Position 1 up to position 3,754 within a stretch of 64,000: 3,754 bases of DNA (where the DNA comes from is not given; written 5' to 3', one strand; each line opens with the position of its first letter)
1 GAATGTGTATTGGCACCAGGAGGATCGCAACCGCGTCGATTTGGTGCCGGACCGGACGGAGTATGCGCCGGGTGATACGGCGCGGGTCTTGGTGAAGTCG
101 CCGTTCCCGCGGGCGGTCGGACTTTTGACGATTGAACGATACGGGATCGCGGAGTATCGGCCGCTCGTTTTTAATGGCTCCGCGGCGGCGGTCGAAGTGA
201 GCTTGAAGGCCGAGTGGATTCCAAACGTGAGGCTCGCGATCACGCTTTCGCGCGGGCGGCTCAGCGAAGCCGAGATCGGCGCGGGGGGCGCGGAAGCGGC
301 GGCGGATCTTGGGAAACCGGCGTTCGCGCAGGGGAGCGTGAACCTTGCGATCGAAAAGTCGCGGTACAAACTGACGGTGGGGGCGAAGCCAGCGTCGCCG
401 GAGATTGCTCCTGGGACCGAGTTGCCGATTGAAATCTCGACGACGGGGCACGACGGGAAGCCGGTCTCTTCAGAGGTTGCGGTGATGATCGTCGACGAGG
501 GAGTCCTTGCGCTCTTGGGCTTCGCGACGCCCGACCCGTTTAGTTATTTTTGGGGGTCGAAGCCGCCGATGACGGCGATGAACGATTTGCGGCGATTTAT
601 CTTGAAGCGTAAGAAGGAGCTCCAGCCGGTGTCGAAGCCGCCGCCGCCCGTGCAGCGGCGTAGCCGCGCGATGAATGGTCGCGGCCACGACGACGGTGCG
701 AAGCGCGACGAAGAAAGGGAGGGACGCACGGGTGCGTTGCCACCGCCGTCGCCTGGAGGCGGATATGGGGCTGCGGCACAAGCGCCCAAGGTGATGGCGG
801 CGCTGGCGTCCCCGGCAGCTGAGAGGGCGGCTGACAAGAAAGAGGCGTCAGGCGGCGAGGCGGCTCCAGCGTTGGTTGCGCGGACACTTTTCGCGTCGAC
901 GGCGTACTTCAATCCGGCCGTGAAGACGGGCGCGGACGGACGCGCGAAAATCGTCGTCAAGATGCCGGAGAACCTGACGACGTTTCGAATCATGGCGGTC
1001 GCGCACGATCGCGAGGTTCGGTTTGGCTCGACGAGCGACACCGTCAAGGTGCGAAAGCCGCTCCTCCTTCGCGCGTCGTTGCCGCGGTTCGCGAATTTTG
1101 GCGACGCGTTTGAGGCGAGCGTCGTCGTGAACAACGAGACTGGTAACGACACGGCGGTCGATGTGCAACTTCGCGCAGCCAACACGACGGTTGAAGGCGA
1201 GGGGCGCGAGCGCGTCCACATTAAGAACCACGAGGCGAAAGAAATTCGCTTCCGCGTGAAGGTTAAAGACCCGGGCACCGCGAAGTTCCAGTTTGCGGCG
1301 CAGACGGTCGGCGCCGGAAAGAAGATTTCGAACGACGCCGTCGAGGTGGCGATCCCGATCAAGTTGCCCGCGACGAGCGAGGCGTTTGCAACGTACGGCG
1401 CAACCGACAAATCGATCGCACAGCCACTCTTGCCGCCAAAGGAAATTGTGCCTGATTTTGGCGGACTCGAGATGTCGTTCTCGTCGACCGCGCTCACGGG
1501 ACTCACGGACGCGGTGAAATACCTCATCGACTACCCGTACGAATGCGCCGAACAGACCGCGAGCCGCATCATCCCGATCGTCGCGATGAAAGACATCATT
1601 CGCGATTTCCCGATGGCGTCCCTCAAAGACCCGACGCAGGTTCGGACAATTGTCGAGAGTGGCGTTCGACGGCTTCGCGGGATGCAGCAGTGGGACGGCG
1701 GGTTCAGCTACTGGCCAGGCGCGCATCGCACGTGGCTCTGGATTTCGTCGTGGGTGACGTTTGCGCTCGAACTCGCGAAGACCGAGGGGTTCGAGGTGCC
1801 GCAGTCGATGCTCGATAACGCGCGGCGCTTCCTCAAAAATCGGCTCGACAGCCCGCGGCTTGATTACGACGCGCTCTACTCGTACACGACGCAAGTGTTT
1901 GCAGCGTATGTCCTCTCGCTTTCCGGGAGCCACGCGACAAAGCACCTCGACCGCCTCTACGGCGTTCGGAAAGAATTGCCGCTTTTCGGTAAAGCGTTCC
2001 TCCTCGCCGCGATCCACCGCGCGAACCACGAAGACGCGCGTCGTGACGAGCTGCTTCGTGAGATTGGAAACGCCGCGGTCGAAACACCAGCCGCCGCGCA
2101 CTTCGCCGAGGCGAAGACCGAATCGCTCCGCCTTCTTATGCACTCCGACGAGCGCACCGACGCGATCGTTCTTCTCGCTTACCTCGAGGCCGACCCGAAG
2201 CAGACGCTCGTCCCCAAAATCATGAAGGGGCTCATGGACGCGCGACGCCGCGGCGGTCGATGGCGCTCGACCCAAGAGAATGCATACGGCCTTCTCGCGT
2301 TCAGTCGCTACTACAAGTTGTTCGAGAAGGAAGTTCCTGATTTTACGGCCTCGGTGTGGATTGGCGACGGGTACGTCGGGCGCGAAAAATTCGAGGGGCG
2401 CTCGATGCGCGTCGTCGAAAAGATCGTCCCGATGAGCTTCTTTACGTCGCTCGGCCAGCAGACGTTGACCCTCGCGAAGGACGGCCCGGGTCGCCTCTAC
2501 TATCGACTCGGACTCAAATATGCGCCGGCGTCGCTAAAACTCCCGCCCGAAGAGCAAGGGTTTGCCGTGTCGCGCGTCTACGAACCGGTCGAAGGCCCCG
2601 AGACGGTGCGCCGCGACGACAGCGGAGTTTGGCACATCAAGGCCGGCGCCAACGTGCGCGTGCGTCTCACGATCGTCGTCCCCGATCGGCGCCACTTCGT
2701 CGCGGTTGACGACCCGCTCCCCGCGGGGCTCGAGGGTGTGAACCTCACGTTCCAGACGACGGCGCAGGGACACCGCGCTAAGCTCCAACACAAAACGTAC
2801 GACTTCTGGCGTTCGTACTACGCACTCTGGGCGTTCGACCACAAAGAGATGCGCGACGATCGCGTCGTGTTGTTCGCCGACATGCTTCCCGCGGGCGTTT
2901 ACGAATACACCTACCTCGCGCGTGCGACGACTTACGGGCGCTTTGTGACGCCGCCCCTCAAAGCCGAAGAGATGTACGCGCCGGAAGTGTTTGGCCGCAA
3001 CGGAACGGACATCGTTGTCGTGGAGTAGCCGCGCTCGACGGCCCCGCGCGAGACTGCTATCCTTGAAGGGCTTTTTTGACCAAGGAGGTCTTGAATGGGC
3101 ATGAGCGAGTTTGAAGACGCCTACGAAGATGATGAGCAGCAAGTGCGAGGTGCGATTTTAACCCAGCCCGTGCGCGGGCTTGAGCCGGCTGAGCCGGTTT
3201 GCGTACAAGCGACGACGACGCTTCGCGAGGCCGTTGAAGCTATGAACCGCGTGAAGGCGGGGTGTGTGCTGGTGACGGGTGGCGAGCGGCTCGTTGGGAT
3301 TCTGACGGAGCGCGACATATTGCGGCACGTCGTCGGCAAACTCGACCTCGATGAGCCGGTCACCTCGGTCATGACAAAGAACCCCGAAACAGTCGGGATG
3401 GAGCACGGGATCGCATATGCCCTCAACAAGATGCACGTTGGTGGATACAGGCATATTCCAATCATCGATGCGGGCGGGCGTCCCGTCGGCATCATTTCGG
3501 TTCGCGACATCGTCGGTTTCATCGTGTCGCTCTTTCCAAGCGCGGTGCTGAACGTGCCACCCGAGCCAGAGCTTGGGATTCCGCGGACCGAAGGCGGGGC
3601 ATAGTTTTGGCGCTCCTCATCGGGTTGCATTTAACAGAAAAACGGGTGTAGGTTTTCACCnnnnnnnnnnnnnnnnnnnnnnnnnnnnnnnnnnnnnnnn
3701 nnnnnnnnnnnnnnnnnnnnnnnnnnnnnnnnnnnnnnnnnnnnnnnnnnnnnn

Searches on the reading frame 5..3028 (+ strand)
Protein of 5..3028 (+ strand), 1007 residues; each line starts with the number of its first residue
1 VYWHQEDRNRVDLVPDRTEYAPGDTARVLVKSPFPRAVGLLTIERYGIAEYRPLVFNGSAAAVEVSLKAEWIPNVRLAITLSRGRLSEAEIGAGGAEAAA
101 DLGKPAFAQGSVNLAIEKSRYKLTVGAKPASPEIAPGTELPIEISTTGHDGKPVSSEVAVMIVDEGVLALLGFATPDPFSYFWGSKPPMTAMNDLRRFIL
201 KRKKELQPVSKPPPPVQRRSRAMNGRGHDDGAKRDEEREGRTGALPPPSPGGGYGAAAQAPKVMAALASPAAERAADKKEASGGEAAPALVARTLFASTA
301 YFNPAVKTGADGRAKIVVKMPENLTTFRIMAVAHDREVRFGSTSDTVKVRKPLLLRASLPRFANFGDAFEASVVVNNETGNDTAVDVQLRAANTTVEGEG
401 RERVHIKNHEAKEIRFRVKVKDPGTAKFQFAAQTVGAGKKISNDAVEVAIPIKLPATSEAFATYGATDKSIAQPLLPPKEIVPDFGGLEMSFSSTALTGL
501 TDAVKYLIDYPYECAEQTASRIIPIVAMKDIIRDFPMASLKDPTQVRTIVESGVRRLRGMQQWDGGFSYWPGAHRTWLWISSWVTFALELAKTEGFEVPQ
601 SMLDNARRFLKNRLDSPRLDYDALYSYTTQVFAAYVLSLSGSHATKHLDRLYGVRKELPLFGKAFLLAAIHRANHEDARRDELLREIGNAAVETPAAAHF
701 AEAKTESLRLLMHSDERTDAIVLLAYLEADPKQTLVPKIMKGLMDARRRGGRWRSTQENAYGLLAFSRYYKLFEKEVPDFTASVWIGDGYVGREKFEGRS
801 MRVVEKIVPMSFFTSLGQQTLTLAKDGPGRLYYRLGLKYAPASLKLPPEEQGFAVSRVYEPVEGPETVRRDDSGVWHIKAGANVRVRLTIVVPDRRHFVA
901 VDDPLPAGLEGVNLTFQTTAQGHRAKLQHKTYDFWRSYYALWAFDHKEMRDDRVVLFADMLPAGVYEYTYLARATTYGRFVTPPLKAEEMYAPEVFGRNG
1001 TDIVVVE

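Call 52: search_protein_families(library=pfam, proteins=[window:5-3028:+], max_evalue=0.0001)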
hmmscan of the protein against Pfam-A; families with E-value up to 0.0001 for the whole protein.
window:5-3028:+ (1007 aa): 4 families
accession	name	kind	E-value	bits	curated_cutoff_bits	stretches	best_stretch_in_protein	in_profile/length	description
PF17973.7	bMG10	-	1.1e-34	119.8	26.2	1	852-994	1-131/131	Bacterial Alpha-2-macroglobulin MG10 domain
PF07703.20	A2M_BRD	-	8.7e-20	71.9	22.7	1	12-170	2-140/140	Alpha-2-macroglobulin bait region domain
PF00207.28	A2M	-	1.3e-18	67.1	21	1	299-389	1-92/92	Alpha-2-macroglobulin family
PF07678.20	TED_complement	-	5e-11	42.7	22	1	500-611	15-124/312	A-macroglobulin TED domain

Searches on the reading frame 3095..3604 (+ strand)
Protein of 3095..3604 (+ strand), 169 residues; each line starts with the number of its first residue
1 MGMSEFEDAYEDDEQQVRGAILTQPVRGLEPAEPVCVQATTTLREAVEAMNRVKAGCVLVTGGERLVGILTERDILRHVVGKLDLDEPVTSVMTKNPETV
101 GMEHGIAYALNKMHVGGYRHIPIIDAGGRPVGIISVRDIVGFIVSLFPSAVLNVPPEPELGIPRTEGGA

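Call 55: search_protein_families(library=pfam, proteins=[window:3095-3604:+], max_evalue=0.0001)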
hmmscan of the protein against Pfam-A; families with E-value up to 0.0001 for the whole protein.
window:3095-3604:+ (169 aa): 1 family
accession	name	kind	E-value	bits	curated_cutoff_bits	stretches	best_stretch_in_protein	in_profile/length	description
PF00571.33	CBS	-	5.6e-24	84.7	24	2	89-144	1-56/57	CBS domain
